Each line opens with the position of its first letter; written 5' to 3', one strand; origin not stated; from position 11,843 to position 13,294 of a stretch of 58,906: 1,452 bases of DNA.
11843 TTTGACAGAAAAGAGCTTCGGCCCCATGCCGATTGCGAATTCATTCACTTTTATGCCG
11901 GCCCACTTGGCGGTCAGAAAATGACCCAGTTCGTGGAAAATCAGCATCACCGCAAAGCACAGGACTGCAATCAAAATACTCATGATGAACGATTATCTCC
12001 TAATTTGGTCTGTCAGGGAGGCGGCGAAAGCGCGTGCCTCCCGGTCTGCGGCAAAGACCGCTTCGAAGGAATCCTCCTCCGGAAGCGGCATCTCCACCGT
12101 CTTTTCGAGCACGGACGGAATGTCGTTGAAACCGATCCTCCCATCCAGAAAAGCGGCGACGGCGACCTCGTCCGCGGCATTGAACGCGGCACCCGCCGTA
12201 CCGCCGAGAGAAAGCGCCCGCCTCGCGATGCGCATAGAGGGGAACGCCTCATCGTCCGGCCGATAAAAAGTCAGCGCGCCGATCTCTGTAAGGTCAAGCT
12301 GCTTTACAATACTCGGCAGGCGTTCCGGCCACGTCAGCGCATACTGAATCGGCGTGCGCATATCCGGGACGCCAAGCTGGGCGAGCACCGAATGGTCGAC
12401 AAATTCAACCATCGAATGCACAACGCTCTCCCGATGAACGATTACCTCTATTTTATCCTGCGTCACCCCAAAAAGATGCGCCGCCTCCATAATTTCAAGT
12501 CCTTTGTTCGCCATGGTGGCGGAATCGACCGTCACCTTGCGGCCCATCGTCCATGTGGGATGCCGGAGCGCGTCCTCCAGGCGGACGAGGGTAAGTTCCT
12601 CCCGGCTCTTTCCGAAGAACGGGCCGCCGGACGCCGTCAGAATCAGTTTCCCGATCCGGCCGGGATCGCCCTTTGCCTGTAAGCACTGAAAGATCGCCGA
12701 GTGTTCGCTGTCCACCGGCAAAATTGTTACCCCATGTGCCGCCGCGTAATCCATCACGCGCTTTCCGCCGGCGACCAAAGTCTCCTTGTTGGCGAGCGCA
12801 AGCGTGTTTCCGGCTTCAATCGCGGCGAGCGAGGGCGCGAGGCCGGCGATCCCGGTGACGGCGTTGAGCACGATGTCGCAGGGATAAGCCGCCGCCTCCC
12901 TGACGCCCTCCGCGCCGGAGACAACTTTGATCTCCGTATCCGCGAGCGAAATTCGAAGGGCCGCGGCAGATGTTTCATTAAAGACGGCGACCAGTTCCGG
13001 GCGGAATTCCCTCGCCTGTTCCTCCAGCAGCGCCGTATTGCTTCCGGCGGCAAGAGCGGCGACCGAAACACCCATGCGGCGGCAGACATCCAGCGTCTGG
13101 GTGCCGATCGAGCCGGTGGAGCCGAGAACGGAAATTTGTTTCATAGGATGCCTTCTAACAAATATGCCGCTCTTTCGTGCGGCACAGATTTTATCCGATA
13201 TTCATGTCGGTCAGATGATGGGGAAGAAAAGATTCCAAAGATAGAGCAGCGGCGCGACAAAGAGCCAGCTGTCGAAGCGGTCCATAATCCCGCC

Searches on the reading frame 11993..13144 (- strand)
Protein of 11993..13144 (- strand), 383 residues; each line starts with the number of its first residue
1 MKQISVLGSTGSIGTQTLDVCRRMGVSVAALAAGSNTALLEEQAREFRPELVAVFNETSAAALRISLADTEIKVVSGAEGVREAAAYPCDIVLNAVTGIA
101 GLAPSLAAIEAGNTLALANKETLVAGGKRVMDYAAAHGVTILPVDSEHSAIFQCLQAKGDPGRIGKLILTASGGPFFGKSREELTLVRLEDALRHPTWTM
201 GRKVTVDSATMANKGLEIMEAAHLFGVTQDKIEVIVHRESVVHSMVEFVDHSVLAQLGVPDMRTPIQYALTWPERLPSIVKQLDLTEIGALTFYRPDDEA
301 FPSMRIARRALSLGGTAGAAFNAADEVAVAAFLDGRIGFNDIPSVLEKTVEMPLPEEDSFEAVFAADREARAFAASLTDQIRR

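Call 69: find_encoding_contigs(protein=window:11993-13144:-, flank=10000, max_places=8)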
Protein window:11993-13144:- (383 aa): 5 contigs read that carry it; 3 places shown.
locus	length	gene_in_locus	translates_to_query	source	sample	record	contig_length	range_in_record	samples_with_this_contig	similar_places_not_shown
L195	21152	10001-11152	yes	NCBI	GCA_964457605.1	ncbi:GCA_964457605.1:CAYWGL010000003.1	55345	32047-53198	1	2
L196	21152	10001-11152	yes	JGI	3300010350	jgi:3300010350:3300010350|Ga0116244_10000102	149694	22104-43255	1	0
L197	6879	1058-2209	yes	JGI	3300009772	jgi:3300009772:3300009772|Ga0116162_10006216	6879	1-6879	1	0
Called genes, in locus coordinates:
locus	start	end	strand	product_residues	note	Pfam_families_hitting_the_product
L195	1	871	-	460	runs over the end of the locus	-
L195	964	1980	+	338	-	PF00106:adh_short (weak), PF01073:3Beta_HSD, PF01370:Epimerase, PF02719:Polysacc_synt_2, PF04321:RmlD_sub_bind (weak), PF16363:GDP_Man_Dehyd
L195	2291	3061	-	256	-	PF07638:Sigma70_ECF (faint), PF04542:Sigma70_r2, PF04539:Sigma70_r3, PF08281:Sigma70_r4_2 (weak), PF04545:Sigma70_r4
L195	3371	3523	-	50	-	-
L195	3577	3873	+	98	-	PF05239:PRC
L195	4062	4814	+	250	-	PF00318:Ribosomal_S2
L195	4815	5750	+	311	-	PF25025:EF-Ts_N (faint), PF00889:EF_TS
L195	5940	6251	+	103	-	-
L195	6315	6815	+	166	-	PF04525:LOR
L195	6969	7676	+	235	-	PF00696:AA_kinase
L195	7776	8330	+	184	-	PF01765:RRF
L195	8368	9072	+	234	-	PF01255:Prenyltransf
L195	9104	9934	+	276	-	PF01148:CTP_transf_1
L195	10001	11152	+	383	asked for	PF02670:DXP_reductoisom, PF08436:DXP_redisom_C, PF13288:DXPR_C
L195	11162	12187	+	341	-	PF02163:Peptidase_M50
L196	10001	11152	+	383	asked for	PF02670:DXP_reductoisom, PF08436:DXP_redisom_C, PF13288:DXPR_C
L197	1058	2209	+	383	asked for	PF02670:DXP_reductoisom, PF08436:DXP_redisom_C, PF13288:DXPR_C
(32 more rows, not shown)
